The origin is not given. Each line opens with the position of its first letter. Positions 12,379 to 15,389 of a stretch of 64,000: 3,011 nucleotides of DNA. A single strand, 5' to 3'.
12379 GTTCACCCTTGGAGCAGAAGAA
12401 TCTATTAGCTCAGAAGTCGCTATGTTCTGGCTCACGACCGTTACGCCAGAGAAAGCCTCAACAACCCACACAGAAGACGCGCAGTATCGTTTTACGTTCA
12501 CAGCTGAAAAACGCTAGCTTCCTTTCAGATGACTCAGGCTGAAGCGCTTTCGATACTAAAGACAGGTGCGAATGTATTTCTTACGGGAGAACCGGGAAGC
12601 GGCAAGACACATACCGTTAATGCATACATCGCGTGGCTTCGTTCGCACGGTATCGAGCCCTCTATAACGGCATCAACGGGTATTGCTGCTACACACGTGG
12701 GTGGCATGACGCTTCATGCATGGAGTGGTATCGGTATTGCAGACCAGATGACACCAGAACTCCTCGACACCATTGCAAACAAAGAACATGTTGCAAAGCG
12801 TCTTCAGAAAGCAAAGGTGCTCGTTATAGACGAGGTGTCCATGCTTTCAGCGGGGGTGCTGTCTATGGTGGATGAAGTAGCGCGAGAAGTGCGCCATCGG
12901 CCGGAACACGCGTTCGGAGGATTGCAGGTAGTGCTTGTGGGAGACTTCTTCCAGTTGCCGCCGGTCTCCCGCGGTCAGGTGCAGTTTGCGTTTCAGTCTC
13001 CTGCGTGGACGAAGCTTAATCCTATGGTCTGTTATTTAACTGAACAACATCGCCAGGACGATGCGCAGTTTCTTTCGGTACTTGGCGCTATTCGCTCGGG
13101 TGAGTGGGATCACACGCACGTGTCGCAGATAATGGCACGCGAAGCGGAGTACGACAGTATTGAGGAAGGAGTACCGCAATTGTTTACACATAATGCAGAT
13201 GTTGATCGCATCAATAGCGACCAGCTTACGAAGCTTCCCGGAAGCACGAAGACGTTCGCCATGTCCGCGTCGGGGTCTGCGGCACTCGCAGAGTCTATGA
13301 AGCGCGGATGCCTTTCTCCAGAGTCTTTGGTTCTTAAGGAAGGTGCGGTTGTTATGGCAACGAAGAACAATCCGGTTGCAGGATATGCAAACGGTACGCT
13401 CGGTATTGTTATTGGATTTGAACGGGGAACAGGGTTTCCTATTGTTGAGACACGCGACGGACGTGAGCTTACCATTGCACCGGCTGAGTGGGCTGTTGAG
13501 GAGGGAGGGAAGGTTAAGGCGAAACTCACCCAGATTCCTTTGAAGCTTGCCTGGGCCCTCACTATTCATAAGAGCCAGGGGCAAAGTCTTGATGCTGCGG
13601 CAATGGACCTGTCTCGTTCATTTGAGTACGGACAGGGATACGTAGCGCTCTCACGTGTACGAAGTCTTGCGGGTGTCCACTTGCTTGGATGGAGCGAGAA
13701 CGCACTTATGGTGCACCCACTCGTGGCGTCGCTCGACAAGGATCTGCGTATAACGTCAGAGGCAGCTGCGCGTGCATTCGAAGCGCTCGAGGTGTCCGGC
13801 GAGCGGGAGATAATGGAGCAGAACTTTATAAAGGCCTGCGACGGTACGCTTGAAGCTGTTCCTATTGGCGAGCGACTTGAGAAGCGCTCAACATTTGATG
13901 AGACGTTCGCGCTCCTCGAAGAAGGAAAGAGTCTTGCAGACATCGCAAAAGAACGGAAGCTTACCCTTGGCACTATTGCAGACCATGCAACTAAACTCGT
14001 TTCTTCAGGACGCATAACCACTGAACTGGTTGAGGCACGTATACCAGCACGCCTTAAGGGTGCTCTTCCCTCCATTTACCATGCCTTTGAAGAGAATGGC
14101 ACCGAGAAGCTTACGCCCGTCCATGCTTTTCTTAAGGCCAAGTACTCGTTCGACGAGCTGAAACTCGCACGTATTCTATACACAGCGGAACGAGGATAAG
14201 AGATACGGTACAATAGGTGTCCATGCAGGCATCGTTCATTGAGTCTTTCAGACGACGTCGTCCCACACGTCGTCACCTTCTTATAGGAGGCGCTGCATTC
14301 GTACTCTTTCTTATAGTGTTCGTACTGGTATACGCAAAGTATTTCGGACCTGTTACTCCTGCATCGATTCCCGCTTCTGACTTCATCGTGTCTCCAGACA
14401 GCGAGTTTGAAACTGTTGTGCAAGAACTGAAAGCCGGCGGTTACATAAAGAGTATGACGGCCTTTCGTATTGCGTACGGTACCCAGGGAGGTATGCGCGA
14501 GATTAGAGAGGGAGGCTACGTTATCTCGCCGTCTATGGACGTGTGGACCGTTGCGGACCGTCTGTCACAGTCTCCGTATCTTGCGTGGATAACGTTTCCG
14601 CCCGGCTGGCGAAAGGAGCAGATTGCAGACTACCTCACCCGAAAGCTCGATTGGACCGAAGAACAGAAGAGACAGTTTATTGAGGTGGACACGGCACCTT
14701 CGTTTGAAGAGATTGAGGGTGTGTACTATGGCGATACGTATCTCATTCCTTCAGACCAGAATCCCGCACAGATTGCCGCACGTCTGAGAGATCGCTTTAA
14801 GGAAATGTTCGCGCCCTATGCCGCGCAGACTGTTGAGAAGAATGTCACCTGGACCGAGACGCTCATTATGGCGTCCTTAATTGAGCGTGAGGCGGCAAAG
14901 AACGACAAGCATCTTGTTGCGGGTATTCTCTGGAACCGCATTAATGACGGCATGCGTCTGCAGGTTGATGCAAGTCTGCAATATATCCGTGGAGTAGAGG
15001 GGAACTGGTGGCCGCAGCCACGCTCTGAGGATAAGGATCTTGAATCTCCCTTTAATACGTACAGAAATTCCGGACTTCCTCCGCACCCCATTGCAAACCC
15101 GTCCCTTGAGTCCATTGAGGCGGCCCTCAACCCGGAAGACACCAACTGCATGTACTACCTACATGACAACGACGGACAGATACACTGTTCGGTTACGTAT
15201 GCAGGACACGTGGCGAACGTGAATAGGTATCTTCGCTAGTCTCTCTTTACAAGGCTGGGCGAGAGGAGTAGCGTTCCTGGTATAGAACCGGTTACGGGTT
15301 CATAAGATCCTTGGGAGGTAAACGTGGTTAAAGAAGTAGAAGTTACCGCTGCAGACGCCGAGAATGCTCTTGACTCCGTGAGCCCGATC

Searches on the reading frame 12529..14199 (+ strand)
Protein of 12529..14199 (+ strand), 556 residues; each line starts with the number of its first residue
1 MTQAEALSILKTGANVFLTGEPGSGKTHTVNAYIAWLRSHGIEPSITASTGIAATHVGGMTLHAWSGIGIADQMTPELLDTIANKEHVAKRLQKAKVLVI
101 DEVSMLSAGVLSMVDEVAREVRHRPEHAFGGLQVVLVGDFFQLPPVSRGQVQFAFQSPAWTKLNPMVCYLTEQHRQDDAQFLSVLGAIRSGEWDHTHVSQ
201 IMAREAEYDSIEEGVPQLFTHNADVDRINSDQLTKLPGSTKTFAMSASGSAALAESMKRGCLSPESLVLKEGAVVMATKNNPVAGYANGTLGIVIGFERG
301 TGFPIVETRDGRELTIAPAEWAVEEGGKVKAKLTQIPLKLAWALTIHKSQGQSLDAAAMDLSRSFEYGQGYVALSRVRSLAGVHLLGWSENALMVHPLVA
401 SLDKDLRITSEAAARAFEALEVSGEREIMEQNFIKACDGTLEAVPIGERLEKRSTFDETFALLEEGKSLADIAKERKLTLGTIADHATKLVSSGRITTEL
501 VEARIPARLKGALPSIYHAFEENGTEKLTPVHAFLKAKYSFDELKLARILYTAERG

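Call 20: search_protein_families(library=pfam, proteins=[window:12529-14199:+], max_evalue=0.001)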
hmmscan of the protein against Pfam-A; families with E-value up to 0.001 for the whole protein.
window:12529-14199:+ (556 aa): 12 families
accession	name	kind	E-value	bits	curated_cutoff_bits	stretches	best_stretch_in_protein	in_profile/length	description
PF05970.20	PIF1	-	6.7e-34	117.9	25.9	1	10-181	19-205/223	PIF1-like helicase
PF13604.12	AAA_30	-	1.8e-17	64.2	27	1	3-194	6-174/191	AAA domain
PF13245.12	AAA_19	-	4.4e-15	56.5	25.1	1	3-147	1-133/134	AAA domain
PF14493.12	HTH_40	-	1.6e-14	54.4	27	1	456-548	2-89/89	Helix-turn-helix domain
PF13401.12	AAA_22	-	3e-09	37.7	27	1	13-138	5-122/130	AAA domain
PF21530.3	Pif1_2B_dom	-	1.2e-06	28.6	23.9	1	253-297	2-47/47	DNA helicase Pif1, 2B domain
PF00270.35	DEAD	-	6.1e-05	23.3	26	0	3-30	4-31/167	DEAD/DEAH box helicase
PF20720.3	nSTAND3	-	0.00021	21.5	27.2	1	5-45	9-49/155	Novel STAND NTPase 3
PF02689.20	Herpes_Helicase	-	0.00021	19.9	27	0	343-379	732-770/808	Helicase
PF13479.12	AAA_24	-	0.00033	21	27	1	13-124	2-94/195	AAA domain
PF13086.12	AAA_11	-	0.00033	21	27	0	3-38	6-42/257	AAA domain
PF03266.21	NTPase_1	-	0.00081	19.7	23.9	0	15-42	1-28/168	NTPase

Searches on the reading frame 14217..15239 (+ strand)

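Call 20: search_protein_families(library=pfam, proteins=[window:14217-15239:+], max_evalue=0.001)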
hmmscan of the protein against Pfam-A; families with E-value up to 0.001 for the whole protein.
window:14217-15239:+ (340 aa): 1 family
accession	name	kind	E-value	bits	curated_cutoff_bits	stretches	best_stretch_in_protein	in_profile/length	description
PF02618.21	YceG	-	2.5e-65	221.2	32.4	1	58-337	3-275/275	YceG-like family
